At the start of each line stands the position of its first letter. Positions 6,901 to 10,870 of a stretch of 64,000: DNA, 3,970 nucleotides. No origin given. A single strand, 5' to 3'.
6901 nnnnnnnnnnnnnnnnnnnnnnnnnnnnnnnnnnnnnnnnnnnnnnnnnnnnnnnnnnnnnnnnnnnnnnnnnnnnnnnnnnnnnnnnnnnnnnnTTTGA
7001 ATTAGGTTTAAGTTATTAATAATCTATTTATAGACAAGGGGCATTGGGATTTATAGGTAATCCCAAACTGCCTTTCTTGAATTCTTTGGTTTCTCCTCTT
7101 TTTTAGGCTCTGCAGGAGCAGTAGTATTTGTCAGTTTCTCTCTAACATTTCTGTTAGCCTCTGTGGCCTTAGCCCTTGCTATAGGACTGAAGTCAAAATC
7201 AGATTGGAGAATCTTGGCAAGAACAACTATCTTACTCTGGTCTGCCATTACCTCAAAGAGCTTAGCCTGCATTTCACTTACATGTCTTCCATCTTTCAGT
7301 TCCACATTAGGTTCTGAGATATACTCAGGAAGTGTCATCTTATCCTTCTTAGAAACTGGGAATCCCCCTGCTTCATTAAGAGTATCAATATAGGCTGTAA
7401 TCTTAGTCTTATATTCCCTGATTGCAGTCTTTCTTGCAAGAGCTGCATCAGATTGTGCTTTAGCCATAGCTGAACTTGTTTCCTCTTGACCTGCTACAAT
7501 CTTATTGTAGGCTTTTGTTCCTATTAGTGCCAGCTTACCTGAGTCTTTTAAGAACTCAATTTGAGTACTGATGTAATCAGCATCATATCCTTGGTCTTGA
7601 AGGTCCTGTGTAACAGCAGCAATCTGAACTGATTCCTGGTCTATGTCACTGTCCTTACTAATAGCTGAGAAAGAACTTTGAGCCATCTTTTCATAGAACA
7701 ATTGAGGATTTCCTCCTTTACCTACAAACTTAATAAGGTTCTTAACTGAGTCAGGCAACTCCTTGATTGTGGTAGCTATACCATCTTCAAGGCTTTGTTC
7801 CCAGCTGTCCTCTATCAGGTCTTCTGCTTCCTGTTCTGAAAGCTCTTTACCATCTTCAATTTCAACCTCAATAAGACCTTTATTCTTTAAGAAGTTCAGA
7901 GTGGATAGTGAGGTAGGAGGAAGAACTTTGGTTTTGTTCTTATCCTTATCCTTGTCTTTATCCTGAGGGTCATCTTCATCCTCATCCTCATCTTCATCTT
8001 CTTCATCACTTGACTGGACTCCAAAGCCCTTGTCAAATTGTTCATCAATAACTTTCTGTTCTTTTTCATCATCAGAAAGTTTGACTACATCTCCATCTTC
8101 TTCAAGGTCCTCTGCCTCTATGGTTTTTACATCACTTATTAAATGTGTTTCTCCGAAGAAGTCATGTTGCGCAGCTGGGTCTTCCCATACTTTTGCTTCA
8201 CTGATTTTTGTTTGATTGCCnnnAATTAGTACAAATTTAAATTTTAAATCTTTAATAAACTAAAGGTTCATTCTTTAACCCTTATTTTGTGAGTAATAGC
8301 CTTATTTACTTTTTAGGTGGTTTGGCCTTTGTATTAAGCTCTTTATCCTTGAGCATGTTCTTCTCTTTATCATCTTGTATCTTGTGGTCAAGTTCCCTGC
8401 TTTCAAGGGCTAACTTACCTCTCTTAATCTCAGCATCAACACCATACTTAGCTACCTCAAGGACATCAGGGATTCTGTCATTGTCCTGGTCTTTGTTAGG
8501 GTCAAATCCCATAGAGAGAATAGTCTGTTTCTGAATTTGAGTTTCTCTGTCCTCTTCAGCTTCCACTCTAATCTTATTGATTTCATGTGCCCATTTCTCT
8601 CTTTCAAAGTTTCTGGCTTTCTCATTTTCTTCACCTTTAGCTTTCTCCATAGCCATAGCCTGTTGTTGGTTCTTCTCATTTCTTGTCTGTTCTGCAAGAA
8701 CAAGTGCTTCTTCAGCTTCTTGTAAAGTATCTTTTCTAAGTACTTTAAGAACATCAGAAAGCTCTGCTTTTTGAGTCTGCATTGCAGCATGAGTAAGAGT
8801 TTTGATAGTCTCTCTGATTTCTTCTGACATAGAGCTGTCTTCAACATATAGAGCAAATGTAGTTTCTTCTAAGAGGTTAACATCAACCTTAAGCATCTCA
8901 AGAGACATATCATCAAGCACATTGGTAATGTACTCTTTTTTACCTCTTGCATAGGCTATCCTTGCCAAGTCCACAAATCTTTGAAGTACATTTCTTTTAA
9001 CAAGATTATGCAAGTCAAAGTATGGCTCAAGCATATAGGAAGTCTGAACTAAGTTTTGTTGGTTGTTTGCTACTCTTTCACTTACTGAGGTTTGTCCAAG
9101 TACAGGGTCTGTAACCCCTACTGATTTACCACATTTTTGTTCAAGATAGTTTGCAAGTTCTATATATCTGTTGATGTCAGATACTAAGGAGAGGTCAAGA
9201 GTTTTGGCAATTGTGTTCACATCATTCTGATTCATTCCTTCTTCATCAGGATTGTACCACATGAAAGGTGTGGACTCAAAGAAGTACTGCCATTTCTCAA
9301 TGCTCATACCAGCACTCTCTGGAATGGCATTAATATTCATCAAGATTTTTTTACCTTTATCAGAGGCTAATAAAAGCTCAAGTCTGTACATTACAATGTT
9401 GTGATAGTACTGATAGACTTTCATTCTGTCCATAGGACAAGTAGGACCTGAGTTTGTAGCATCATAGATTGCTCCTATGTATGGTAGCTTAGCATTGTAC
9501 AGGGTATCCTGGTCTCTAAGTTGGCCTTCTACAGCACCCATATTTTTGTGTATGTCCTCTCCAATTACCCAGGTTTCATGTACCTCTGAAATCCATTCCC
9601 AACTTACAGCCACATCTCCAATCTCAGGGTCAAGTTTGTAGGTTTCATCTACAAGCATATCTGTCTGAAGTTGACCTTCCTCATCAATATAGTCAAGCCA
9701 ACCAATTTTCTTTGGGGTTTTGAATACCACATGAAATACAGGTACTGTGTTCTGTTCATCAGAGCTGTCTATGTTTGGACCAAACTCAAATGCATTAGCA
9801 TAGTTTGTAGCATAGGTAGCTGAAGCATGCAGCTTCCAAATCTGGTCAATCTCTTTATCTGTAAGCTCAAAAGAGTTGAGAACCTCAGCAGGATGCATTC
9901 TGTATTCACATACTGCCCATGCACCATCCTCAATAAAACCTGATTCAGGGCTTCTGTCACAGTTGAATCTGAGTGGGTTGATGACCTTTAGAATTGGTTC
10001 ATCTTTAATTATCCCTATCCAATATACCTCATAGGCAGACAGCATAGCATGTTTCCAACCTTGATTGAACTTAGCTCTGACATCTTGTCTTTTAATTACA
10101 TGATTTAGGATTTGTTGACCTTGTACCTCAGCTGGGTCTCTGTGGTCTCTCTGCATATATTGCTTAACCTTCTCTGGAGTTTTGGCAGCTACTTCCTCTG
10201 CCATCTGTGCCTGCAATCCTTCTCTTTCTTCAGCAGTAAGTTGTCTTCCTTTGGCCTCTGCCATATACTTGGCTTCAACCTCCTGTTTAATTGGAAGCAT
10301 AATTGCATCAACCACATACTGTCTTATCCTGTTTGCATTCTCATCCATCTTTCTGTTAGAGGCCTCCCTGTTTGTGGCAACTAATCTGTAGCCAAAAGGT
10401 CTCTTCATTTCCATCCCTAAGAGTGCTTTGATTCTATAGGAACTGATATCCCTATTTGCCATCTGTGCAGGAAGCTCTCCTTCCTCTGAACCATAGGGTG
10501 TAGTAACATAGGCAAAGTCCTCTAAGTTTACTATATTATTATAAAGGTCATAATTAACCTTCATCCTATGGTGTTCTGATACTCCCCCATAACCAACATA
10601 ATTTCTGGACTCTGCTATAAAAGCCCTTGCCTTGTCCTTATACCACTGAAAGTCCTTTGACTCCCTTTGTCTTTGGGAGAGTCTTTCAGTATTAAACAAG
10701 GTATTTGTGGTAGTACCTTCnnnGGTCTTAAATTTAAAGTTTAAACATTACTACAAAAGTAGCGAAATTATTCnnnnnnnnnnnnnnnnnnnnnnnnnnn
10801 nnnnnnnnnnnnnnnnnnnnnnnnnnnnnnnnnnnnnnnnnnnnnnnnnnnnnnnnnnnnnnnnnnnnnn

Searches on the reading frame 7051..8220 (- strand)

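Call 9: search_protein_families(library=phrogs, proteins=[window:7051-8220:-], max_evalue=0.001)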
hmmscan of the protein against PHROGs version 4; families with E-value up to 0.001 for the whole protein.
window:7051-8220:- (389 aa): 1 family
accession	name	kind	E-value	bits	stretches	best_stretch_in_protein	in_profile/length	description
phrog_16294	-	unknown function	1.1e-65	223.4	1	52-367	58-359/381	-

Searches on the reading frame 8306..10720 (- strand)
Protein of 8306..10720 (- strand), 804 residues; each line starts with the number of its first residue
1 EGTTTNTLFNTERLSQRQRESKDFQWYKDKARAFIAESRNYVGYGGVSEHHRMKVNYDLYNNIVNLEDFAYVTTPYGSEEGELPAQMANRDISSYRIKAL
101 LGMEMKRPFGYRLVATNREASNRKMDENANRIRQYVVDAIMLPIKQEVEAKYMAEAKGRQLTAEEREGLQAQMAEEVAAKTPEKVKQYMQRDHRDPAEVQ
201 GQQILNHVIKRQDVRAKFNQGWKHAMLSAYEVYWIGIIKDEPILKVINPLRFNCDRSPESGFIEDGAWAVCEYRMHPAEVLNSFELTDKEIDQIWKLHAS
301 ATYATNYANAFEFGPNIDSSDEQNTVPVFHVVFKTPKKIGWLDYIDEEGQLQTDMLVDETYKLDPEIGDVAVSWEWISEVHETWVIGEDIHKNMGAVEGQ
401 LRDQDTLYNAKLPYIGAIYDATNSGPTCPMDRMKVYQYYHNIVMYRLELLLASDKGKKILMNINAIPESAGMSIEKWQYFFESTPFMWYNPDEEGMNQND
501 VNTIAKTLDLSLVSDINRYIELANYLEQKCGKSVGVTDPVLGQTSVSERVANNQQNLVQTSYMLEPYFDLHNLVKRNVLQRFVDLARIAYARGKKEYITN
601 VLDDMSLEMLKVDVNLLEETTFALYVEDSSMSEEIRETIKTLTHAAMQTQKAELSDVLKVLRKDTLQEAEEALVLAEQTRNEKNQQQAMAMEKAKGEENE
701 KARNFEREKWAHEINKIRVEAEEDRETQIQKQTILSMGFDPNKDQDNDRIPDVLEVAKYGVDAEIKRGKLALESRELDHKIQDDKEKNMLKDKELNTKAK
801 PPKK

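Call 9: search_protein_families(library=phrogs, proteins=[window:8306-10720:-], max_evalue=0.001)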
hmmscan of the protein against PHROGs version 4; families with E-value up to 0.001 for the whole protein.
window:8306-10720:- (804 aa): 1 family
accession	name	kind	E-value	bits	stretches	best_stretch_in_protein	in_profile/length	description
phrog_6547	-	head and packaging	6.9e-188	627.4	1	4-797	4-801/827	portal protein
